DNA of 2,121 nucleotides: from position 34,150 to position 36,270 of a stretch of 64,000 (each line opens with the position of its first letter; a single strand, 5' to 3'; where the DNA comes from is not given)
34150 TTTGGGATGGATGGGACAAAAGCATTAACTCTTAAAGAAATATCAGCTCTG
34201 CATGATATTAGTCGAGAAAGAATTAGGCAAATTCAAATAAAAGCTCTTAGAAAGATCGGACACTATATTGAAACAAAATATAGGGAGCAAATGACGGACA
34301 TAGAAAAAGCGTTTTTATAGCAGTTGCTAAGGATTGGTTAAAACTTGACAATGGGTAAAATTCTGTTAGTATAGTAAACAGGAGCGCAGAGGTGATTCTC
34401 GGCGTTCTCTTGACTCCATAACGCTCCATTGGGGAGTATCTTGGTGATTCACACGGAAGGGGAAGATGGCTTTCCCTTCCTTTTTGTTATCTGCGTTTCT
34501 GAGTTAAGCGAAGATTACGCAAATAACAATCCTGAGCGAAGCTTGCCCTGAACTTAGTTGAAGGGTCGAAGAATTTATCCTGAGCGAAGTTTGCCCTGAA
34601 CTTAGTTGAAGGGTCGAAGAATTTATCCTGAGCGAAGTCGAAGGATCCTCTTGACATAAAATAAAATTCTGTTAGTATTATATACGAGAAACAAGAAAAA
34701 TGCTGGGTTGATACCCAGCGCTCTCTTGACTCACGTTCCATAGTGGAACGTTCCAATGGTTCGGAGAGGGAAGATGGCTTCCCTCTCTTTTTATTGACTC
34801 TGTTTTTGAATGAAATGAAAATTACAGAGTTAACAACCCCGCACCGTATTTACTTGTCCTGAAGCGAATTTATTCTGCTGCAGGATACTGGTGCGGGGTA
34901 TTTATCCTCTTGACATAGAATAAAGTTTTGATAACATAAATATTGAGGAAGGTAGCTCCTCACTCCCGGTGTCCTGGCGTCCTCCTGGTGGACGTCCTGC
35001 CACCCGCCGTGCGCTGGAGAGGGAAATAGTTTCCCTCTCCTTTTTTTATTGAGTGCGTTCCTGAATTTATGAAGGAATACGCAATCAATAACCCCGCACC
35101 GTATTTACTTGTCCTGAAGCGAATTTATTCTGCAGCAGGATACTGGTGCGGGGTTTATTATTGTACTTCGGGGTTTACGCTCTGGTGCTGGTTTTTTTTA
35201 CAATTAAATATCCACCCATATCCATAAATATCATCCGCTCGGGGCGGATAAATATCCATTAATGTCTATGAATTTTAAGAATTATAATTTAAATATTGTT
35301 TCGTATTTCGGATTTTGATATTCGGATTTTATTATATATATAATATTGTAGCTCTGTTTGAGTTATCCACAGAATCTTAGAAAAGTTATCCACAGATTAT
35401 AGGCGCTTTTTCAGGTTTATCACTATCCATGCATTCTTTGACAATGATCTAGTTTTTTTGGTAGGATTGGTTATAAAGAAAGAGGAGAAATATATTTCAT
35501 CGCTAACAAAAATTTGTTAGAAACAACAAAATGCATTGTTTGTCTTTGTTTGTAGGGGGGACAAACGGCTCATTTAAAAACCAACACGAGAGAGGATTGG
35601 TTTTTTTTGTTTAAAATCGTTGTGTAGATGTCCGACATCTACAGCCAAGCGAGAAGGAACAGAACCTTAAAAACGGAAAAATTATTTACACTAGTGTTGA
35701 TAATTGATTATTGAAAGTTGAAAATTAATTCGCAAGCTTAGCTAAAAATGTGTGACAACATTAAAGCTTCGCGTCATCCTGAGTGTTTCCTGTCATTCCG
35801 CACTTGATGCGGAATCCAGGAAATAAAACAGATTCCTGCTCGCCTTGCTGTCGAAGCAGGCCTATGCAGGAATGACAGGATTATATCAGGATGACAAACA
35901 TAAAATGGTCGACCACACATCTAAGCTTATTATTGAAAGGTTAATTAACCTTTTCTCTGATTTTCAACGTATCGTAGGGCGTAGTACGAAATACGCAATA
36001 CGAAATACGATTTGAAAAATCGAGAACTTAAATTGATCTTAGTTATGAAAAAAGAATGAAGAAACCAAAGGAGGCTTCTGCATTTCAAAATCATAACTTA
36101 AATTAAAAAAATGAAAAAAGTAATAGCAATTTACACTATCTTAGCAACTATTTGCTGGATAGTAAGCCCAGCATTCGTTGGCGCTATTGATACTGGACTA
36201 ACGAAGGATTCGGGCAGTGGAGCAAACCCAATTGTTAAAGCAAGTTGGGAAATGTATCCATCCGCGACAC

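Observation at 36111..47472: Cell-surface locus: TasA/SipW-type fiber system with Lamin-Tail-domain protein and a 1401-aa vWA/Cys-repeat adhesin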

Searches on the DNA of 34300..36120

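Call 59: search_rna_families(source=window, start=34300, end=36120, threshold=evalue, max_evalue=1)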
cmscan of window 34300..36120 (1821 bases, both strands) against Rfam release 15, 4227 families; matches with E-value up to 1: 5.
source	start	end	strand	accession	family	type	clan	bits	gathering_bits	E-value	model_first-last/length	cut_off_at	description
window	36008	36030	-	RF00390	TYMV_upPK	Cis-reg;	-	30.1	38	0.0012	1-23/23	no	turnip yellow mosaic virus upstream pseudo-knot (TYMV_upPK)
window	35769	35889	-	RF02748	FtrB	Gene; sRNA;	-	22.6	66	0.84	1-115/115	no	Francisella sRNA B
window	35093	35152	+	RF04247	bZIP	Gene; sRNA;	-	21.4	41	0.7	1-72/72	no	bZIP non canonical Hac1/Xbp1 intron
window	34687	34762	-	RF02378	SurC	Gene; sRNA;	-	20.8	80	0.4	1-161/161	no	SurC sRNA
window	35089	35254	+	RF01660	ceN88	Gene; snRNA; snoRNA; HACA-box;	-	19.3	40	0.5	1-140/140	no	Nematode snoRNA ceN88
